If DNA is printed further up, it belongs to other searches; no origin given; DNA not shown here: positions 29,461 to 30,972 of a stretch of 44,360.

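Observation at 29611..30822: Lone Noc-type ParB paralogue at the syntenic noc slot, with no soj-spo0J and no N-terminal membrane-targeting helix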

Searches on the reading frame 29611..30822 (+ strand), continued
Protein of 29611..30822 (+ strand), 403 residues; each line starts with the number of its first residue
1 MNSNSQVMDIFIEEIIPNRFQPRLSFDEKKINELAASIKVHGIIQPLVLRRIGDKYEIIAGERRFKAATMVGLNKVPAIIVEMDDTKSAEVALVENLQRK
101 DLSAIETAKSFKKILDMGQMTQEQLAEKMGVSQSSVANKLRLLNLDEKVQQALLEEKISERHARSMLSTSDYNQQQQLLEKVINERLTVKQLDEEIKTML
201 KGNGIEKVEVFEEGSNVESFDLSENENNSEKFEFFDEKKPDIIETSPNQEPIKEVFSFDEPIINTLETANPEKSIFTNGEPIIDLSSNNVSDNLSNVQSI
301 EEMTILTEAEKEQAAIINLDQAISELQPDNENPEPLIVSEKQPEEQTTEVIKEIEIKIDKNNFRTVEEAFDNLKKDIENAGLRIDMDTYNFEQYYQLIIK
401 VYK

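Call 61: find_encoding_contigs(protein=P0001, flank=1000, max_places=2)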
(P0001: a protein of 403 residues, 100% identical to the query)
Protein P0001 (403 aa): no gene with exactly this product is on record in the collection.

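Call 84: fold_search(model_id=the predicted structure, library=pdb)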
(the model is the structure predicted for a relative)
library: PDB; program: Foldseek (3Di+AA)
matches with E <= 10: 225; with E <= 0.001: 45
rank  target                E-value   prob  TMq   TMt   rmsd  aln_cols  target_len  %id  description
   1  7ng0                  5.7e-20  1.00  0.26  0.51  13.9       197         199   48  Crystal structure of N- and C-terminally truncated Geobacillus thermoleovorans nucleoid occlusion protein Noc (released 2021-02-17)
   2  7ol9_B                9.3e-20  1.00  0.28  0.53  13.1       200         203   46  Crystal structure of C-terminally truncated Bacillus subtilis nucleoid occlusion protein (Noc) complexed to the Noc-bi (released 2022-03-09)
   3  7nfu_A                1.2e-19  1.00  0.39  0.65   4.2       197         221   48  Crystal structure of C-terminally truncated Geobacillus thermoleovorans nucleoid occlusion protein Noc (released 2021-02-17)
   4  7nfu_B                1.9e-19  1.00  0.38  0.64   4.6       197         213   48  Crystal structure of C-terminally truncated Geobacillus thermoleovorans nucleoid occlusion protein Noc (released 2021-02-17)
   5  7ol9_A                4.3e-19  1.00  0.25  0.50  12.5       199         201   46  Crystal structure of C-terminally truncated Bacillus subtilis nucleoid occlusion protein (Noc) complexed to the Noc-bi (released 2022-03-09)
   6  6sdk_A                1.1e-18  1.00  0.25  0.49  13.8       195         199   44  Crystal structure of bacterial ParB dimer bound to CDP (released 2019-10-23)
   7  7bnr_A                2.6e-18  1.00  0.25  0.50  13.8       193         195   40  Crystal structure of a ParB Q52A mutant from Myxococcus xanthus bound to CTPyS (released 2021-09-08)
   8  7bnk_B                3.0e-18  1.00  0.24  0.49  13.9       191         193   41  Crystal structure of ParB from Myxococcus xanthus bound to CDP and Monothiophosphate (released 2021-09-08)
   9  6sdk_B                4.7e-18  1.00  0.24  0.48  14.1       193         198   44  Crystal structure of bacterial ParB dimer bound to CDP (released 2019-10-23)
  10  7bnk_A                5.0e-18  1.00  0.24  0.49  13.9       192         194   41  Crystal structure of ParB from Myxococcus xanthus bound to CDP and Monothiophosphate (released 2021-09-08)
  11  7o0n_A                1.2e-17  1.00  0.24  0.49  13.8       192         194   40  Crystal structure of a ParB E93A mutant from Myxococcus xanthus bound to CDP and monothiophosphate (released 2021-09-15)
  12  7bnr_B                1.5e-17  1.00  0.25  0.50  13.7       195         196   39  Crystal structure of a ParB Q52A mutant from Myxococcus xanthus bound to CTPyS (released 2021-09-08)
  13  1vz0_E                1.9e-15  1.00  0.38  0.74  11.7       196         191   40  Chromosome segregation protein Spo0J from Thermus thermophilus (released 2004-07-19)
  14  1vz0_A                4.0e-15  1.00  0.37  0.75  11.9       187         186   42  Chromosome segregation protein Spo0J from Thermus thermophilus (released 2004-07-19)
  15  1vz0_F                4.8e-15  1.00  0.37  0.74  11.9       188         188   42  Chromosome segregation protein Spo0J from Thermus thermophilus (released 2004-07-19)
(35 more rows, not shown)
